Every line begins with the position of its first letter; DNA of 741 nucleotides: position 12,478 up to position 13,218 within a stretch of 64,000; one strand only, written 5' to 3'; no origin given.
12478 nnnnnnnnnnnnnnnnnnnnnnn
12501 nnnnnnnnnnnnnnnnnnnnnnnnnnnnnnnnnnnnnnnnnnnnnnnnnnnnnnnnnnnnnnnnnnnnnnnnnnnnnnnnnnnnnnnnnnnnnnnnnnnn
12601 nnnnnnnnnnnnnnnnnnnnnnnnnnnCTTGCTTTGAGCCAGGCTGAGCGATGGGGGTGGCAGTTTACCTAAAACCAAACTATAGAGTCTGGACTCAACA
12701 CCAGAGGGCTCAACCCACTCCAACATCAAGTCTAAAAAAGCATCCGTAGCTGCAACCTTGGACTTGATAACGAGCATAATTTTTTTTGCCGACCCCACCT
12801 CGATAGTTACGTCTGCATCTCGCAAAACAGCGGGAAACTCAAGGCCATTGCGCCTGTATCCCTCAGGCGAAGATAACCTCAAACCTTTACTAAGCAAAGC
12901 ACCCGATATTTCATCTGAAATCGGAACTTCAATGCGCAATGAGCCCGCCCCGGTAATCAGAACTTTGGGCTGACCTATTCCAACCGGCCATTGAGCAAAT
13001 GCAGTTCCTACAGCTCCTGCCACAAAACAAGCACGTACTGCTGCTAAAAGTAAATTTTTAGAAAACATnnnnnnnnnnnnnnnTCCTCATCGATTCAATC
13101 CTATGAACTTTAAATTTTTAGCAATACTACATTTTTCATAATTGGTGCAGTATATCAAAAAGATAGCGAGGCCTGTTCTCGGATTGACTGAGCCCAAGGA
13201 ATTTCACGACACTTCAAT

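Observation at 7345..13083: Giant FimV-core + Ig-repeat protein encoded immediately upstream of, and abutting, the secretin gene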

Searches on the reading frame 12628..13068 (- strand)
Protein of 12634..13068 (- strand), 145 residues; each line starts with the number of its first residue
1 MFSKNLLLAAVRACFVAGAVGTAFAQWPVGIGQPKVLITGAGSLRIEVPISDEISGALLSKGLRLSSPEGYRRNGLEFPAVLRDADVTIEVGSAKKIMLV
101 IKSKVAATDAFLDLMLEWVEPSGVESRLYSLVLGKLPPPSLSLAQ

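Call 34: search_protein_representatives(protein=window:12634-13068:-)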
Query: 145 residues. Proteins with E-value up to 0.001 (for the whole library): 22; up to 1e-10: 1; up to 1e-30: 1. The best 22 are listed.
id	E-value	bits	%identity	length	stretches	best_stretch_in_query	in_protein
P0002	4.3e-71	253.7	84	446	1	1-145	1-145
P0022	1.7e-07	47.8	32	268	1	12-138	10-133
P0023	2.7e-07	47.1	31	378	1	1-135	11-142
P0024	2.3e-06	44.1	29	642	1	21-133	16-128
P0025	5.9e-06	42.8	36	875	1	4-143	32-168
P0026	3.0e-05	40.5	28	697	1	19-133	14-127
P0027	8.7e-05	39.0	30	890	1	6-139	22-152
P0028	1.4e-04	38.3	30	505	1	8-141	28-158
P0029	1.5e-04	38.2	34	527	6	16-70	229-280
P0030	2.1e-04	37.8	30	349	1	11-140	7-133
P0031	2.6e-04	37.4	30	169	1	9-140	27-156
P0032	2.7e-04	37.4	28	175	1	10-132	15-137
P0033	4.1e-04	36.8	26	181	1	14-136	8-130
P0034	4.1e-04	36.8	28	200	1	23-122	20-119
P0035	4.4e-04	36.7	34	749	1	8-136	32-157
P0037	5.7e-04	36.4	30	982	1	11-134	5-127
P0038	6.6e-04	36.2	27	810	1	15-134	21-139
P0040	8.5e-04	35.8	29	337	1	13-135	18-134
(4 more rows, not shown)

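Call 35: search_protein_families(library=pfam, proteins=[P0022, P0023, P0024, P0025, P0026, P0027, P0028, P0035, P0037, P0038], max_evalue=0.001)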
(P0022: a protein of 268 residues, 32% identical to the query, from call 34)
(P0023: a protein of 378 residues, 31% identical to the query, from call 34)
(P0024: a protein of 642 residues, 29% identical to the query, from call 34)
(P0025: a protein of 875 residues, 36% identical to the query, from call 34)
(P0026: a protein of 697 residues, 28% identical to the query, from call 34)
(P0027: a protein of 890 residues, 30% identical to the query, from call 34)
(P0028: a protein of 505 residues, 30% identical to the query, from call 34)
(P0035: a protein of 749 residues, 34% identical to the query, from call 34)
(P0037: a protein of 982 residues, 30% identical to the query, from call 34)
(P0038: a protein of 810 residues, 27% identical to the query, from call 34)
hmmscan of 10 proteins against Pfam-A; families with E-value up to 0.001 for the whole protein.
P0022 (268 aa): 1 family
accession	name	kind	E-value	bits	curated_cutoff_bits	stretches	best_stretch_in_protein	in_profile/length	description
PF25800.1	FimV_N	-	3.6e-39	133.6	27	1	26-133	1-108/108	FimV N-terminal domain Ig-like domain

P0023 (378 aa): 2 families
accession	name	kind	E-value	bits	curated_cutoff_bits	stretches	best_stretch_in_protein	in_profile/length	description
PF25800.1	FimV_N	-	7.3e-35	119.8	27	1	36-143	1-108/108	FimV N-terminal domain Ig-like domain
PF01476.26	LysM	-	7.1e-06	26.3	20.9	1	212-230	1-19/43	LysM domain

P0024 (642 aa): 1 family
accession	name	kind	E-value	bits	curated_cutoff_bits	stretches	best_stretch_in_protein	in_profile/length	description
PF25800.1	FimV_N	-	6.8e-25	87.7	27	1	26-130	2-107/108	FimV N-terminal domain Ig-like domain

P0025 (875 aa): 2 families
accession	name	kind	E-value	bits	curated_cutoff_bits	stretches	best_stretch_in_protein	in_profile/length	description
PF25800.1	FimV_N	-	6.8e-39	132.7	27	1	57-164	1-108/108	FimV N-terminal domain Ig-like domain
PF01476.26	LysM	-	5.2e-05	23.6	20.9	1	225-250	1-23/43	LysM domain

P0026 (697 aa): 1 family
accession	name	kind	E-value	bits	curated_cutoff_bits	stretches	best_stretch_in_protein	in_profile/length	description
PF25800.1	FimV_N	-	3.4e-22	79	27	1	25-129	1-107/108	FimV N-terminal domain Ig-like domain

P0027 (890 aa): 3 families
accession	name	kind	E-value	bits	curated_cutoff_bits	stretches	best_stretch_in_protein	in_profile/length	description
PF25800.1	FimV_N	-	9.8e-31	106.5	27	1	45-151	1-108/108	FimV N-terminal domain Ig-like domain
PF13428.12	TPR_14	-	3.8e-06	27.5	23.5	1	650-687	7-44/44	Tetratricopeptide repeat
PF14559.12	TPR_19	-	2.2e-05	25.1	25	1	655-696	2-43/68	Tetratricopeptide repeat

P0028 (505 aa): 1 family
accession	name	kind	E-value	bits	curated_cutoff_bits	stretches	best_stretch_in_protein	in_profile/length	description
PF25800.1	FimV_N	-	2.3e-34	118.1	27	1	49-156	1-108/108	FimV N-terminal domain Ig-like domain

P0035 (749 aa): 1 family
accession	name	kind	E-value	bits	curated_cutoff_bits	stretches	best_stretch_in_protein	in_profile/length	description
PF25800.1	FimV_N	-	4.1e-34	117.4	27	1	51-157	2-108/108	FimV N-terminal domain Ig-like domain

P0037 (982 aa): 5 families
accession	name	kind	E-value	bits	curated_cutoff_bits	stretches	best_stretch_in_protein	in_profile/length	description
PF25800.1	FimV_N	-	4.6e-36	123.6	27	1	24-128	1-107/108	FimV N-terminal domain Ig-like domain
PF14559.12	TPR_19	-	6.6e-06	26.8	25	0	931-966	20-55/68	Tetratricopeptide repeat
PF09849.14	DUF2076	-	5.6e-05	23.8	38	1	339-468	53-155/265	Uncharacterized protein conserved in bacteria (DUF2076)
PF13181.12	TPR_8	-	0.00022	21.6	25.7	0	940-964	5-29/34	Tetratricopeptide repeat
PF07719.23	TPR_2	-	0.00026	21.3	27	0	941-964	6-29/34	Tetratricopeptide repeat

P0038 (810 aa): 2 families
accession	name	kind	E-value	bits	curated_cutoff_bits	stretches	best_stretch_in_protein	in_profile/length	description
PF25800.1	FimV_N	-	5.4e-37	126.6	27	1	35-141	1-108/108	FimV N-terminal domain Ig-like domain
PF01476.26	LysM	-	4.8e-06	26.9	20.9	1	196-222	1-24/43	LysM domain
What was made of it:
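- On FimV/HubP family polar landmark proteins: The reciprocal exhaustive search returns FimV proteins (calls 34, 35).
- Checked: Those proteins score 79-134 bits on FimV_N and carry LysM and TPR (calls 34, 35).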

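Call 48: predict_structure(alignment_id=A1)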
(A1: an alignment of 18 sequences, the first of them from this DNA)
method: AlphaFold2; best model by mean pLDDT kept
length: 122 residues; sequences in the alignment: 18
mean_pLDDT: 83.4   pTM: 0.75
mean pLDDT of the five models: 83.4, 82.2, 81.7, 80.7, 80.5
residues with pLDDT >= 90: 53; 70-90: 53; 50-70: 10; < 50: 6
segments of 3 or more residues with pLDDT < 50: 116-118, 120-122
pLDDT, mean of each block of 10 residues (from residue 1): 85 83 87 76 93 91 84 90 89 88 88 55 41
secondary structure, 60 per line:
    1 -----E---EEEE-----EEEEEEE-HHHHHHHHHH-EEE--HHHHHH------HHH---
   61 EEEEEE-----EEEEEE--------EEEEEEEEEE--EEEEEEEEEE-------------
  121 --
elements in order: E10-13 E19-25 H27-36 E38-40 H43-48 E61-66 E72-77 E86-95 E98-107
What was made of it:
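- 12652..12993 (-): Divergent FimV N-terminal Ig-like domain (PF25800), aa 26-139. AlphaFold2 model: pLDDT 83.4, pTM 0.75, beta-sandwich (call 48).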

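Call 55: fold_search(model_id=the predicted structure, library=pdb)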
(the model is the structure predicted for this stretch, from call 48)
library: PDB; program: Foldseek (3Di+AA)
matches with E <= 10: 1743; with E <= 0.001: 0
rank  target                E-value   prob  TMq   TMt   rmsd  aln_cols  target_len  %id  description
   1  3fn3_B                1.7e-02  0.99  0.40  0.26   5.2       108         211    8  Dimeric Structure of PD-L1 (released 2009-12-29)
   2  4d8p_B                2.2e-02  0.96  0.36  0.26   6.1       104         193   12  Structural and functional studies of the trans-encoded HLA-DQ2.3 (DQA1*03:01/DQB1*02:01) molecule (released 2012-03-14)
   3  3pgc_B                2.6e-02  0.96  0.37  0.28   6.1       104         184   10  Crystal Structure of HLA-DR1 with CLIP106-120, flipped peptide orientation (released 2010-12-08)
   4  2iam_B                3.1e-02  0.96  0.37  0.28   6.0       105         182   10  Structural basis for recognition of mutant self by a tumor-specific, MHC class II-restricted TCR (released 2007-04-03)
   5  5jdr_B                3.2e-02  0.96  0.40  0.27   5.4       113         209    8  Structure of PD-L1 (released 2017-04-12)
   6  5jdr_A                3.4e-02  0.98  0.43  0.29   5.1       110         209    9  Structure of PD-L1 (released 2017-04-12)
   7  3bik_A                3.4e-02  0.98  0.42  0.27   5.2       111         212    8  Crystal Structure of the PD-1/PD-L1 Complex (released 2008-02-26)
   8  3fn3_A                3.4e-02  0.98  0.43  0.28   5.2       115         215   10  Dimeric Structure of PD-L1 (released 2009-12-29)
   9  3bis_A                3.4e-02  0.98  0.42  0.28   5.2       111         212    9  Crystal Structure of the PD-L1 (released 2008-02-26)
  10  9gwt_P                3.4e-02  0.90  0.29  0.22   6.7       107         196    9  crystal structure of 23ME-00610 Fab in complex with human CD200R1 (released 2024-10-23)
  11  1j8h_B                3.6e-02  0.96  0.38  0.28   6.0       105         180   10  Crystal Structure of a Complex of a Human alpha/beta-T cell Receptor, Influenza HA Antigen Peptide, and MHC Class II M (released 2002-03-13)
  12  1hxy_B                3.6e-02  0.93  0.35  0.27   6.2       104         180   12  CRYSTAL STRUCTURE OF STAPHYLOCOCCAL ENTEROTOXIN H IN COMPLEX WITH HUMAN MHC CLASS II (released 2001-06-27)
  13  6v13_B                3.8e-02  0.95  0.37  0.28   6.0       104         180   12  immune receptor complex (released 2020-11-25)
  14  6xp6_B                3.8e-02  0.91  0.33  0.25   6.3       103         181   12  3C11-DQ2-glia-a2 complex (released 2021-07-28)
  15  1uvq_B                3.8e-02  0.90  0.34  0.26   6.3       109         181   10  Crystal structure of HLA-DQ0602 in complex with a hypocretin peptide (released 2004-02-05)
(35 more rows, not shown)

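Call 88: search_protein_families(library=ncbifam, proteins=[window:12628-12993:-], max_evalue=10)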
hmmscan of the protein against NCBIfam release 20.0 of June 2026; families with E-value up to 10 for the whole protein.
seq(122 aa): 0 families

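Call 89: search_protein_families(library=ncbifam, proteins=[P0025, P0037, P0038], max_evalue=0.01)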
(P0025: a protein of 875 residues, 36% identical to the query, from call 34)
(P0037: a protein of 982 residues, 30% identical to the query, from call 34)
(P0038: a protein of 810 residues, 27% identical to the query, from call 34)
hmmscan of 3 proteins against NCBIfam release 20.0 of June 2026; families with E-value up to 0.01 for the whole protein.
P0025 (875 aa): 3 families
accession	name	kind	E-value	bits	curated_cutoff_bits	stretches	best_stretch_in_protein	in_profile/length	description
TIGR03505.1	FimV_core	subfamily_domain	4.6e-22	77.6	43.45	1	231-301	1-73/74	FimV/HubP family polar landmark protein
TIGR03504.1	FimV_Cterm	subfamily_domain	2.2e-17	62.8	30.65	1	831-874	1-44/44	FimV/HubP family polar landmark protein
NF008399.0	PRK11198.1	equivalog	0.0021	18.5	134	1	214-279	87-147/149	peptidoglycan-binding protein LysM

P0037 (982 aa): 4 families
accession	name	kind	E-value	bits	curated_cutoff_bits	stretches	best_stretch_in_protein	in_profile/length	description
TIGR03505.1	FimV_core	subfamily_domain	4.8e-23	80.8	43.45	1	191-262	1-73/74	FimV/HubP family polar landmark protein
TIGR03504.1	FimV_Cterm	subfamily_domain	5.2e-17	61.6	30.65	1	938-981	1-44/44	FimV/HubP family polar landmark protein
TIGR02917.1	PEP_TPR_lipo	equivalog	0.0021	16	312.2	0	547-591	541-585/899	XrtA/PEP-CTERM system TPR-repeat protein PrsT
TIGR02521.1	type_IV_pilW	equivalog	0.0086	15.6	154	0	549-590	145-186/234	type IV pilus biogenesis/stability protein PilW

P0038 (810 aa): 2 families
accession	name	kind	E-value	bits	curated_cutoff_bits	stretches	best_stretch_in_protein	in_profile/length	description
TIGR03505.1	FimV_core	subfamily_domain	3.2e-21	74.9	43.45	1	202-274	1-73/74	FimV/HubP family polar landmark protein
TIGR03504.1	FimV_Cterm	subfamily_domain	1.4e-12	47.4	30.65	1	767-808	2-43/44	FimV/HubP family polar landmark protein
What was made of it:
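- On FimV/HubP family polar landmark proteins: Control FimVs hit TIGR03505 at 75-81 bits at about aa 190-300 (call 89). Controls hit at 47-63 bits (call 89).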

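Call 90: search_protein_families(library=pfam, proteins=[P0024, P0026, P0040, P0029], max_evalue=1)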
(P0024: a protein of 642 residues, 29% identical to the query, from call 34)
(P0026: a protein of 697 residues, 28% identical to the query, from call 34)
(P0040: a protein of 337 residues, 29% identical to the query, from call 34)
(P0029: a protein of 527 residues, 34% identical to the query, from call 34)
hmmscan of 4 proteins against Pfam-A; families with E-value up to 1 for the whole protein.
P0024 (642 aa): 1 family
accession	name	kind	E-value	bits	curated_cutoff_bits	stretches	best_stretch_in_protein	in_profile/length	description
PF25800.1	FimV_N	-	6.8e-25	87.7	27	1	26-130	2-107/108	FimV N-terminal domain Ig-like domain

P0026 (697 aa): 3 families
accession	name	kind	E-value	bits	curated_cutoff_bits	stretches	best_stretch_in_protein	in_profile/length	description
PF25800.1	FimV_N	-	3.4e-22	79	27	1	25-129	1-107/108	FimV N-terminal domain Ig-like domain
PF24915.1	Spectrin_SESTD1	-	0.008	17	27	1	513-591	28-105/110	SESTD1-like, spectrin repeat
PF08614.16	ATG16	-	0.39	11.3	33.7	1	484-590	70-176/200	Autophagy protein 16 (ATG16)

P0040 (337 aa): 3 families
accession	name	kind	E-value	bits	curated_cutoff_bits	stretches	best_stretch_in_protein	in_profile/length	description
PF25800.1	FimV_N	-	1.3e-08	35.3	27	1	33-134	3-107/108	FimV N-terminal domain Ig-like domain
PF02529.20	PetG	-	0.29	11.5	23.7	1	264-283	11-30/36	Cytochrome B6-F complex subunit 5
PF01292.26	Ni_hydr_CYTB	-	0.3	11.3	30.1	0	4-25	142-163/179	Prokaryotic cytochrome b561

P0029 (527 aa): 23 families
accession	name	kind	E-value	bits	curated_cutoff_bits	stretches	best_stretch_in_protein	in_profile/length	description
PF13573.12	SprB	-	1.3e-73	242.8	28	6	59-93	3-37/37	SprB repeat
PF16277.11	DUF4926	-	5.3e-12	45.4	29.1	0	249-269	25-45/57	Domain of unknown function (DUF4926)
PF05404.17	TRAP-delta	-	5.2e-09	36.3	25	0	439-501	50-108/162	Translocon-associated protein, delta subunit precursor (TRAP-delta)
PF18962.6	Por_Secre_tail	-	4.3e-08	33.8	27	0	52-120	4-72/75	Secretion system C-terminal sorting domain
PF06832.18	BiPBP_C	-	2.2e-06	27.9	26.8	0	101-120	70-89/90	Penicillin-Binding Protein C-terminus Family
PF03330.24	DPBB_1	-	1.5e-05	25.5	28.8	0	97-128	37-68/83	Lytic transglycolase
PF16967.11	TcfC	-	3.1e-05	23.9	29.4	0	243-261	32-50/68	E-set like domain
PF13860.13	FlgD_ig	-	0.00016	22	27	1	71-113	38-77/79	FlgD Ig-like domain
PF22962.3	Ig_NUP210_7th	-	0.00042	20.9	27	0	249-283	62-96/99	NUP210 Ig-like domain 7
PF18540.6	DUF5626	-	0.00072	20.3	26.7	1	96-174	29-108/120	Domain of unknown function (DUF5626)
PF01333.25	Apocytochr_F_C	-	0.0012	19.4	30.4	0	314-350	5-41/118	Apocytochrome F, C-terminal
PF08308.17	PEGA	-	0.0039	17.5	20.8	0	471-494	23-46/71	PEGA domain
PF09940.16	DUF2172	-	0.012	16.4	27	0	235-261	63-89/92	Domain of unknown function (DUF2172)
PF23073.1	DUF7045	-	0.024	15.2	27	0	406-446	4-44/100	Domain of unknown function (DUF7045)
PF02754.22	CCG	-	0.025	15.1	20.6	0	304-345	42-82/85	Cysteine-rich domain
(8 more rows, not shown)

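Call 94: find_encoding_contigs(protein=P0040, flank=10000, max_places=3)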
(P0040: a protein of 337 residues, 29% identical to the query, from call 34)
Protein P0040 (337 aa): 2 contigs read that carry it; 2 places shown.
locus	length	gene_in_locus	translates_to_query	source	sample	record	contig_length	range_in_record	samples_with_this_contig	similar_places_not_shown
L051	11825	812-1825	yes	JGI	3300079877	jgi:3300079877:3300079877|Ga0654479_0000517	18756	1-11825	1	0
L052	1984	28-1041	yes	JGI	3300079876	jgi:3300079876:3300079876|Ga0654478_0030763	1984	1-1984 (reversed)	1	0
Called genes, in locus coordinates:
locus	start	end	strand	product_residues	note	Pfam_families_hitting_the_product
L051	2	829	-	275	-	PF12679:ABC2_membrane_2 (weak)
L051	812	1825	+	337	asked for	PF25800:FimV_N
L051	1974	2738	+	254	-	PF07963:N_methyl (weak)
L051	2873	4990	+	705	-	PF07660:STN (weak), PF00263:Secretin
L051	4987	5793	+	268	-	PF12895:ANAPC3 (faint), PF13432:TPR_16, PF23914:TPR_CcmH_CycH (weak), PF14559:TPR_19, PF13174:TPR_6 (weak), PF07719:TPR_2 (weak), PF13432:TPR_16, PF14559:TPR_19 (weak), +10 more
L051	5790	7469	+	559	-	PF05157:MshEN, PF00437:T2SSE, PF25199:nSTAND_NTPase5 (faint)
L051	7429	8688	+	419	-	PF28597:T2SSF_N (weak), PF00482:T2SSF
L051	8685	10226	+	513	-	-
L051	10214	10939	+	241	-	-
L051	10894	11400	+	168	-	-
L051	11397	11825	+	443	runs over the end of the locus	-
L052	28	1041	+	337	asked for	PF25800:FimV_N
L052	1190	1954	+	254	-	PF07963:N_methyl (weak)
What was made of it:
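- P0040 heads an MSHA-like cluster, two genes upstream of its secretin (call 94).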
